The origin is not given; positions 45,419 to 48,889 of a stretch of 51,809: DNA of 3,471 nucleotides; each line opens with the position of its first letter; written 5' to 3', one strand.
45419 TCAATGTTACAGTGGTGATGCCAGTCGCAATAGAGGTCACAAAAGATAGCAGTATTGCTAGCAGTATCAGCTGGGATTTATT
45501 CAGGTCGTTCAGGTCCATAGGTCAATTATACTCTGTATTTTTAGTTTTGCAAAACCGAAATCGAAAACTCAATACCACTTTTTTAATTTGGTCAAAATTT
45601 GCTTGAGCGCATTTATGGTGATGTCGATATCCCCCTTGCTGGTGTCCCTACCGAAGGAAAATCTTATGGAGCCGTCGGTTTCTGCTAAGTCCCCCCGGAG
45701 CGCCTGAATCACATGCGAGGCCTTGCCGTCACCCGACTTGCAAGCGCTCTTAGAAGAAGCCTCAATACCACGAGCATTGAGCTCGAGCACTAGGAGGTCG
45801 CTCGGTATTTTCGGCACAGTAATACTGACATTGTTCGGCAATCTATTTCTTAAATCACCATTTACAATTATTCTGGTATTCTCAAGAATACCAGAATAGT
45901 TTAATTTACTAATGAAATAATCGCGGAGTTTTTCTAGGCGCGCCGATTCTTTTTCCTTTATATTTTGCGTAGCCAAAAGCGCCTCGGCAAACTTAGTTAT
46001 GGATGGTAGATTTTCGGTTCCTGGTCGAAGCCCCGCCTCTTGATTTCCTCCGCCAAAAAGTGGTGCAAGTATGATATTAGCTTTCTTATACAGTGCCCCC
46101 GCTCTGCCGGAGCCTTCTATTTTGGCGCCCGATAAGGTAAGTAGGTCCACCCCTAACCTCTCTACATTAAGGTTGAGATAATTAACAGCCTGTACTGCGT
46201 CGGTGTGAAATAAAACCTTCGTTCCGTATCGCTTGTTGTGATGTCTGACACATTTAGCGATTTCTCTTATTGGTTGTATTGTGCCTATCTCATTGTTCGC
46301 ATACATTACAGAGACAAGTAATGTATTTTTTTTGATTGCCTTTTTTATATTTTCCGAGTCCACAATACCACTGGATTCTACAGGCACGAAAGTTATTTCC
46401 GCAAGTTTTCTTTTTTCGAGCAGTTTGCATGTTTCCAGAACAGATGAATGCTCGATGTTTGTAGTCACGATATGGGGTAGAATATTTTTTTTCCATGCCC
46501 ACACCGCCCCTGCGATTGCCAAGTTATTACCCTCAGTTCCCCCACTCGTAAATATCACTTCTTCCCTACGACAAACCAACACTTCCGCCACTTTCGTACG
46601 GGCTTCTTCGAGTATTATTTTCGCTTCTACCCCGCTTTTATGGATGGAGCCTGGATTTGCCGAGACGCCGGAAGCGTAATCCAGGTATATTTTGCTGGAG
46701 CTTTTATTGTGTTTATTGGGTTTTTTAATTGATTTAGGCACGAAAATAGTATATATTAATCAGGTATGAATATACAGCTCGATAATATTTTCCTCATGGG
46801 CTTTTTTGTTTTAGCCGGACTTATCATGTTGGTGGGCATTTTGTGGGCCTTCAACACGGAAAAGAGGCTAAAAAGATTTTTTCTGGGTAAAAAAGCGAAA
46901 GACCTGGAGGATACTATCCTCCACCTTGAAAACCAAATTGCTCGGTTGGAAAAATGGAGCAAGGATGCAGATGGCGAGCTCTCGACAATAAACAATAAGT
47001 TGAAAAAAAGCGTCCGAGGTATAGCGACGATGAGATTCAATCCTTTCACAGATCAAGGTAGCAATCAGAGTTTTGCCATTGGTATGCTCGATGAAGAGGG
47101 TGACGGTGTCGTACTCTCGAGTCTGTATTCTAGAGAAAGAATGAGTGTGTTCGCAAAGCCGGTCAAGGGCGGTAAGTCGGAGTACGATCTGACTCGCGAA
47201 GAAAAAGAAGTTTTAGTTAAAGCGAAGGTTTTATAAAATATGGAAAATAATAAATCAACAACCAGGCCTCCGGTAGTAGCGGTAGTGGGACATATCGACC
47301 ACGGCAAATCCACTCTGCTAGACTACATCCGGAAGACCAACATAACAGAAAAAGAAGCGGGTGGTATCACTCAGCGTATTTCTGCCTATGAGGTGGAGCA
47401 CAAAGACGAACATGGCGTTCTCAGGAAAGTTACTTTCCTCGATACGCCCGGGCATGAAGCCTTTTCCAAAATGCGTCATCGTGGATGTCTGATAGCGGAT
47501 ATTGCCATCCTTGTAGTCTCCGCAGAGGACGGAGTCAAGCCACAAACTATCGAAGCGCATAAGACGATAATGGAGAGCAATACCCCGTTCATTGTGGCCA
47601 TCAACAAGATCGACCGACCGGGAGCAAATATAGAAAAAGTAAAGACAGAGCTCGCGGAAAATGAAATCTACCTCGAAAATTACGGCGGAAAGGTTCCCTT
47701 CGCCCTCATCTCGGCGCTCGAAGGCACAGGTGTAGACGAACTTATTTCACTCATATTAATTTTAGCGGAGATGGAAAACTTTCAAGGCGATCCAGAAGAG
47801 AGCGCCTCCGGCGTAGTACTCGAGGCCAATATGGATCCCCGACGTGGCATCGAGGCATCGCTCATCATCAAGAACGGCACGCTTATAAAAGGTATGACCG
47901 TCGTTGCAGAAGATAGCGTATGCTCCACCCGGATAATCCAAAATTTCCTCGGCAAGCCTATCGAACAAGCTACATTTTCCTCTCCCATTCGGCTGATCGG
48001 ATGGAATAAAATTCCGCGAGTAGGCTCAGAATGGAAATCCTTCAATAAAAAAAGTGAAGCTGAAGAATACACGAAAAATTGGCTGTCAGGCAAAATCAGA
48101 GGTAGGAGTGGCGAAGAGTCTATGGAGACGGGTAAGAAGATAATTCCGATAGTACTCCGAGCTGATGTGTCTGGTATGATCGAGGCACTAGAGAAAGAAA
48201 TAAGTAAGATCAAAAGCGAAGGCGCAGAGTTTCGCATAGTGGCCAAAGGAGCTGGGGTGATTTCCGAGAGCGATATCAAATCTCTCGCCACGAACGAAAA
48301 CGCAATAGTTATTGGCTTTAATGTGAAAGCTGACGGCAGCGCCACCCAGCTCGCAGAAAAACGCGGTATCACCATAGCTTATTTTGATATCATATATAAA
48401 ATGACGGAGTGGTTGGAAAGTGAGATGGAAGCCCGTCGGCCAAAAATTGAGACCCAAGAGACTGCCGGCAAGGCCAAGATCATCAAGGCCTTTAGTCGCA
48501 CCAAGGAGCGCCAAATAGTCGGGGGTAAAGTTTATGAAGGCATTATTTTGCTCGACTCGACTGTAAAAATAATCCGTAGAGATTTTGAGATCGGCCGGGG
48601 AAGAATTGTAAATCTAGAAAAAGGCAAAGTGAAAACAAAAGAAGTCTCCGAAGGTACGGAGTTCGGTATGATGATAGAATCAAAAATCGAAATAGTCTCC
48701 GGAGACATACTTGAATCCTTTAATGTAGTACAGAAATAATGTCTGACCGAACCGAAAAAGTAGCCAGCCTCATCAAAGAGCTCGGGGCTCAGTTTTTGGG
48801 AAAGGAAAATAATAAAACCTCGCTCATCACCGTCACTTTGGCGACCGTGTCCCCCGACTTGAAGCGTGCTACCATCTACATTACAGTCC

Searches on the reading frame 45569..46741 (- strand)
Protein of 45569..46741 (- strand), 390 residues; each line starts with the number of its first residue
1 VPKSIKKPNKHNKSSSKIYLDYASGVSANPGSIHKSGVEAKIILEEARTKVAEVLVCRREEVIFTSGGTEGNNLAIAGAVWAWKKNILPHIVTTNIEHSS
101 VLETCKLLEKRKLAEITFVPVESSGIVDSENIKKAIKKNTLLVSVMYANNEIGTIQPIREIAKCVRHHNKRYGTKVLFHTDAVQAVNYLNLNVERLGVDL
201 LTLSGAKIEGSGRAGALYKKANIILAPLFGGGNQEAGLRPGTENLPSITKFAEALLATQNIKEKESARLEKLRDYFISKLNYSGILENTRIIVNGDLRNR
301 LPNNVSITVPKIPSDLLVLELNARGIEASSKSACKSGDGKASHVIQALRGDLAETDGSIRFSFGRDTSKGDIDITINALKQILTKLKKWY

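Call 87: search_protein_families(library=pfam, proteins=[window:45569-46741:-], max_evalue=0.00001)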
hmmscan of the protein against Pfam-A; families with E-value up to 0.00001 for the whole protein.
window:45569-46741:- (390 aa): 1 family
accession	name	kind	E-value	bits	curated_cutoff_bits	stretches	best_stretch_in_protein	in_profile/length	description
PF00266.25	Aminotran_5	-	1.5e-52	179.3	21.5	1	16-373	20-369/371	Aminotransferase class-V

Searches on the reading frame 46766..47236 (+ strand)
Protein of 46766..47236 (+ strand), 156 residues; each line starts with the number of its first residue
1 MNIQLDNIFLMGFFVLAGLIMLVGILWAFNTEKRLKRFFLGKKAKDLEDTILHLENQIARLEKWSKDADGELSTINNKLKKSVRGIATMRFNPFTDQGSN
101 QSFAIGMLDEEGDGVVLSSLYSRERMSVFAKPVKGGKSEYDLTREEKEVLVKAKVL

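Call 87: search_protein_families(library=pfam, proteins=[window:46766-47236:+], max_evalue=0.00001)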
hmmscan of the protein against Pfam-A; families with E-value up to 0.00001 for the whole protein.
window:46766-47236:+ (156 aa): 1 family
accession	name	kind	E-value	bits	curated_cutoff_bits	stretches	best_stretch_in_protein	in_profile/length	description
PF14584.11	DUF4446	-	2.2e-36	125.6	27.4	1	9-153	5-149/150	Protein of unknown function (DUF4446)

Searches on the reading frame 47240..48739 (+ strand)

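Call 87: search_protein_families(library=pfam, proteins=[window:47240-48739:+], max_evalue=0.00001)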
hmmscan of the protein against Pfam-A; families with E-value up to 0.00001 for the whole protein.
window:47240-48739:+ (499 aa): 6 families
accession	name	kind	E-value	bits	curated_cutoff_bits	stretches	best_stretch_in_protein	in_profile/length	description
PF00009.33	GTP_EFTU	-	5.8e-37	127.6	26.5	1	13-173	6-183/188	Elongation factor Tu GTP binding domain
PF11987.13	IF-2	-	3e-27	95.3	27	1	294-390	18-114/117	Translation-initiation factor 2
PF22042.2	EF-G_D2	-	8.2e-12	45.5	27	1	189-263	2-79/84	Elongation factor G domain 2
PF01926.29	MMR_HSR1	-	2e-11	44.4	21.9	1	13-123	2-113/113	50S ribosome-binding GTPase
PF00071.28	Ras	-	5.6e-06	26.5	21.6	0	13-172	2-156/162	Ras family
PF08477.19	Roc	-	8.4e-06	26.5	27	0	13-125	2-119/119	Ras of Complex, Roc, domain of DAPkinase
